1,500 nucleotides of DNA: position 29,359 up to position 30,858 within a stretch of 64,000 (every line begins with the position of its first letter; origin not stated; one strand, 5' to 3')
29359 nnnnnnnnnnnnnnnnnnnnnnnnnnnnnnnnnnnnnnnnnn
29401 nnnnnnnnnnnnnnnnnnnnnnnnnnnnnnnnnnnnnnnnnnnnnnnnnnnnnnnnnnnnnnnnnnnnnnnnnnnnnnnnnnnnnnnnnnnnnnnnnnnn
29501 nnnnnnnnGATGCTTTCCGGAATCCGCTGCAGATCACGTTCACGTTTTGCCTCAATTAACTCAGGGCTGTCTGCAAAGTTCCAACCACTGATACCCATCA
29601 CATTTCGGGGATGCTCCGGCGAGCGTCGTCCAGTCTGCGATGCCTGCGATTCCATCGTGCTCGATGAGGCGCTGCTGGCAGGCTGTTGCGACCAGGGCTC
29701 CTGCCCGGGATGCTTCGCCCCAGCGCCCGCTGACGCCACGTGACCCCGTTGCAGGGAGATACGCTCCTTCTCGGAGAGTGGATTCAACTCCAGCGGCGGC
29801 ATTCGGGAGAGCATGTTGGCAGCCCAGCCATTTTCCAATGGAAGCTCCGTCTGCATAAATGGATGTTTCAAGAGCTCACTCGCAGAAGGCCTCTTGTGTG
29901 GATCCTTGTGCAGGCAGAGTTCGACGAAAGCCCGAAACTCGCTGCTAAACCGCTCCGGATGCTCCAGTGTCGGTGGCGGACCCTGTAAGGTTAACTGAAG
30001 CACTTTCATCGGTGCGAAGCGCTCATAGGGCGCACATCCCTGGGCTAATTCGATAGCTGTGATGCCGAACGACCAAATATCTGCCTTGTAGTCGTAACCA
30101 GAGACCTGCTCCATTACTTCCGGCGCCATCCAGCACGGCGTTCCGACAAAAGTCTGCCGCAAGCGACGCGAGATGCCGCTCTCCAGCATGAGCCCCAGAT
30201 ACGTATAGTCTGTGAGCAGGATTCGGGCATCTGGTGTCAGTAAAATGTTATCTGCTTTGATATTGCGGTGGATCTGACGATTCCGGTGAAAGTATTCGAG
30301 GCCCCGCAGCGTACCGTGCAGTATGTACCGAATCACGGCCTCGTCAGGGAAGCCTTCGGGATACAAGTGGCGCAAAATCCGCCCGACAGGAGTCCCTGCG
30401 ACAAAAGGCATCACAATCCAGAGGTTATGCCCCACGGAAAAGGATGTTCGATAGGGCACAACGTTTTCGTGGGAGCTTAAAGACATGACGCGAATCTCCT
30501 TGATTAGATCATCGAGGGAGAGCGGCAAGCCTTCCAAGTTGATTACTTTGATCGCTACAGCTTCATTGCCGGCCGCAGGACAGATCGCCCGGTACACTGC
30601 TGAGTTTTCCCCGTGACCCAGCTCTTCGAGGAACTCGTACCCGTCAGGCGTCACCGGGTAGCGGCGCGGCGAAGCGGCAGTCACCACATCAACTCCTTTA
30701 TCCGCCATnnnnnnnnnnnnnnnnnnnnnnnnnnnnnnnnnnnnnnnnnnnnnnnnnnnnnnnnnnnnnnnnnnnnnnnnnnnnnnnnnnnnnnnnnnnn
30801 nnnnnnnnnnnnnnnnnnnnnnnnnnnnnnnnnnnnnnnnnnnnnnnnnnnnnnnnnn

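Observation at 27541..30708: STE20/OSR1-like kinase with HRD to HRN and DFG to DYT substitutions: predicted pseudokinase with a 750-aa disordered tail and terminal coiled coil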

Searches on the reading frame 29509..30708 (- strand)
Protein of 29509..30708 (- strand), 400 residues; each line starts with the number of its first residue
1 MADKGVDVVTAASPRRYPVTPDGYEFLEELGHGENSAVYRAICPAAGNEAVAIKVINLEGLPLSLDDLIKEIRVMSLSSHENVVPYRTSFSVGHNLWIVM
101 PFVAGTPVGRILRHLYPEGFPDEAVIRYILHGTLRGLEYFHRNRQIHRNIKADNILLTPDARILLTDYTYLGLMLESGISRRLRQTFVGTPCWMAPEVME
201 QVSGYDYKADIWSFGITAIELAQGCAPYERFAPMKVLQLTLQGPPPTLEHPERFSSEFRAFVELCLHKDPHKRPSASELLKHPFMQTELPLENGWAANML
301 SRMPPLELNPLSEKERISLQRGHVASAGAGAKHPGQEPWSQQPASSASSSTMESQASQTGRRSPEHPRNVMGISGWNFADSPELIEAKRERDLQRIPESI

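Call 5: search_solved_structures(query=window:29600-30708:-, show_alignments=4)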
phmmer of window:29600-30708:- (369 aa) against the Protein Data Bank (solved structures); distinct sequences matched with E-value up to 0.001: 2645 (the best 60 are shown).
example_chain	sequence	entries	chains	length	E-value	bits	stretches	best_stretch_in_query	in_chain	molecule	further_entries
2vwi_A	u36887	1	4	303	1.9e-81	277.4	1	17-287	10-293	SERINE/THREONINE-PROTEIN KINASE OSR1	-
3dak_A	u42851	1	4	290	3.1e-81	276.7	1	17-286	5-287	Serine/threonine-protein kinase OSR1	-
5d9h_A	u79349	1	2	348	3.2e-81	276.7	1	16-323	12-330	STE20/SPS1-related proline-alanine-rich protein kinase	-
5dbx_A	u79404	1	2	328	3.3e-80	273.3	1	17-307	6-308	STE20/SPS1-related proline-alanine-rich protein kinase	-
2xik_A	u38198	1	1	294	1.6e-56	195.4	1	24-286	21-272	SERINE/THREONINE PROTEIN KINASE 25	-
7z4v_A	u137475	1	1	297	1.7e-56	195.3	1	24-286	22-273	Serine/threonine-protein kinase 25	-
4lg4_A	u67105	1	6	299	1.8e-56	195.2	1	23-291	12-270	Serine/threonine-protein kinase 3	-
6ao5_A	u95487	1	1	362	3.1e-56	194.5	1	23-291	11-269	Serine/threonine-protein kinase 3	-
4lgd_A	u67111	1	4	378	3.1e-56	194.4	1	22-291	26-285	Serine/threonine-protein kinase 3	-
8pav_A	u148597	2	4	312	5e-56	193.8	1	22-287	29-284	Serine/threonine-protein kinase 4 37kDa subunit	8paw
6yat_A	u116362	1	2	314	5.1e-56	193.8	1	22-287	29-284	Serine/threonine-protein kinase 4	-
3com_A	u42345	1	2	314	5.1e-56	193.8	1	22-287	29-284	Serine/threonine-protein kinase 4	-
8a5j_A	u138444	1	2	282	7.3e-56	193.2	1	24-287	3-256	Serine/threonine-protein kinase 4 37kDa subunit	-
8a66_A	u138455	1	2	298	8.8e-56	193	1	23-291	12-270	Serine/threonine-protein kinase 3 36kDa subunit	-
5dh3_A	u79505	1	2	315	9.5e-56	192.9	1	22-291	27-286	Serine/threonine-protein kinase 3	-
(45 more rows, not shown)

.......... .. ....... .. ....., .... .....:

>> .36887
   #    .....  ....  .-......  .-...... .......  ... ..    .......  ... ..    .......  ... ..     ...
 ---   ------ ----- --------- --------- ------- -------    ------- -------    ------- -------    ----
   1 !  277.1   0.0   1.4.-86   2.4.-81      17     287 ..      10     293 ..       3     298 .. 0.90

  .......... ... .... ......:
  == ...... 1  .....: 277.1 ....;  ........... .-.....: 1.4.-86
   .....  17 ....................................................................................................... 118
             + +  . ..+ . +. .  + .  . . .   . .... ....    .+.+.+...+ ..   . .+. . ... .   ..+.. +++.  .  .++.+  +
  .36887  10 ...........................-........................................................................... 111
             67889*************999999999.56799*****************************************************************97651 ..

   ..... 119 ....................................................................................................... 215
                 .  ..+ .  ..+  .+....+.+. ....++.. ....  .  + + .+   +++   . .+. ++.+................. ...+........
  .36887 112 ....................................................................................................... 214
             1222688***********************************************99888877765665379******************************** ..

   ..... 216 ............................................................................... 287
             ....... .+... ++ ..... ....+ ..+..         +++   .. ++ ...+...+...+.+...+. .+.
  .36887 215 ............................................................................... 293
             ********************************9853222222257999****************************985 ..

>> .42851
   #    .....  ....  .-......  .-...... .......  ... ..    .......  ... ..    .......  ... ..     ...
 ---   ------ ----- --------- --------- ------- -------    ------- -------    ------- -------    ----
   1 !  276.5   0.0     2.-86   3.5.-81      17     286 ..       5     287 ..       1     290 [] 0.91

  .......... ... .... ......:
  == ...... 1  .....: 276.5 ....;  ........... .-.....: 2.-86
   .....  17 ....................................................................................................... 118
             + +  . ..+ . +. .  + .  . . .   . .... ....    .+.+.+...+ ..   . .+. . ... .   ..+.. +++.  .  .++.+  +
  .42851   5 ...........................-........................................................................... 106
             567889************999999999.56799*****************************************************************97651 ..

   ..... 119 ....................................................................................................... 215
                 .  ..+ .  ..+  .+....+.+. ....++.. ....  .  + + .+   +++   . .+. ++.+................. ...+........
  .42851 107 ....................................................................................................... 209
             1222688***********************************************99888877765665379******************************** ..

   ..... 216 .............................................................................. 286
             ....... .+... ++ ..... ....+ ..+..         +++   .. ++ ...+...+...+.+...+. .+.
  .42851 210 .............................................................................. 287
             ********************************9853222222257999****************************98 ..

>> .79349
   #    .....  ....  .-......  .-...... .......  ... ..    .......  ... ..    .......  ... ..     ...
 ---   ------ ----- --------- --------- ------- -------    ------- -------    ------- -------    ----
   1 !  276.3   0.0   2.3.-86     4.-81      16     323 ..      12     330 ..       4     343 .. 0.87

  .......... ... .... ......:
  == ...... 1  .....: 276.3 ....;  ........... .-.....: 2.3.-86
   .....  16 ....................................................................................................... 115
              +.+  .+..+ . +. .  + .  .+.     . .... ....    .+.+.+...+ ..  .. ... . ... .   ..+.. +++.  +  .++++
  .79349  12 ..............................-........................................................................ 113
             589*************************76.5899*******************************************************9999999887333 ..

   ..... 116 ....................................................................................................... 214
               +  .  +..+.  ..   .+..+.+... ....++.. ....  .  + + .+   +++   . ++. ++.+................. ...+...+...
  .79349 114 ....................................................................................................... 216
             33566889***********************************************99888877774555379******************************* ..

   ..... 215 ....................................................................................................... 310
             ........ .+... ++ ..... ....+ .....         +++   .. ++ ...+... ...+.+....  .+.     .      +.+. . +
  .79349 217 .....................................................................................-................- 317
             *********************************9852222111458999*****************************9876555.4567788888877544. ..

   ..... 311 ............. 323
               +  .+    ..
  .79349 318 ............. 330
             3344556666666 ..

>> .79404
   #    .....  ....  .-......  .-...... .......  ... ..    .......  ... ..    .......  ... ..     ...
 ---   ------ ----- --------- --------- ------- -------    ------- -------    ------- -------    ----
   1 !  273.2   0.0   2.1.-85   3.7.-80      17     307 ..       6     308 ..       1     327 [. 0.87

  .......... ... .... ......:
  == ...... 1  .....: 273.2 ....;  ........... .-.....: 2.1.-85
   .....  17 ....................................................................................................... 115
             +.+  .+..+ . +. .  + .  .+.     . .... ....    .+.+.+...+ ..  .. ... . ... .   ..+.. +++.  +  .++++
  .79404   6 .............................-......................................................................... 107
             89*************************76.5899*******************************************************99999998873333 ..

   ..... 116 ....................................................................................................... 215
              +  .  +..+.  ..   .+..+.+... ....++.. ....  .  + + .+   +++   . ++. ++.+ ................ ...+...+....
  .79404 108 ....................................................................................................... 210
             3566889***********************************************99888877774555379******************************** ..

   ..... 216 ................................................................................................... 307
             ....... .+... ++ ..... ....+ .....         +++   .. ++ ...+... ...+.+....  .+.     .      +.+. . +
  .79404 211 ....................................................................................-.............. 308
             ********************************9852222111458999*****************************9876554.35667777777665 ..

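Call 79: search_protein_representatives(protein=window:29509-30708:-)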
Query: 400 residues. Proteins with E-value up to 0.001 (for the whole library): 582264; up to 1e-10: 138042; up to 1e-30: 4116. The best 150 are listed.
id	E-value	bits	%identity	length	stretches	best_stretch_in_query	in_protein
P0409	3.8e-223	757.3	84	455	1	9-396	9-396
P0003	2.2e-222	754.7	84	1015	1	9-396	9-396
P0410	2.6e-136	471.4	35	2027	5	24-287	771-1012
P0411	3.7e-125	434.6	78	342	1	12-245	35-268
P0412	8.2e-101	354.5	39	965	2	26-303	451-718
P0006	3.3e-99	349.2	52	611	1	14-342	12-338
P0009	5.5e-98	345.2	54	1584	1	12-328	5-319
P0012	8.1e-96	338.0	50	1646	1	12-359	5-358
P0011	3.3e-95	336.0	51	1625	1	12-337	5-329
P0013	5.2e-95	335.4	54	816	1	15-310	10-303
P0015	8.5e-95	334.7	56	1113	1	12-315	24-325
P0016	2.6e-94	333.1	53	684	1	15-308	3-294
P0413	8.3e-94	331.4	53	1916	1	12-317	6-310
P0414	2.3e-93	329.9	38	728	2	16-286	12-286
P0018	4.4e-92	325.7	52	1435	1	10-319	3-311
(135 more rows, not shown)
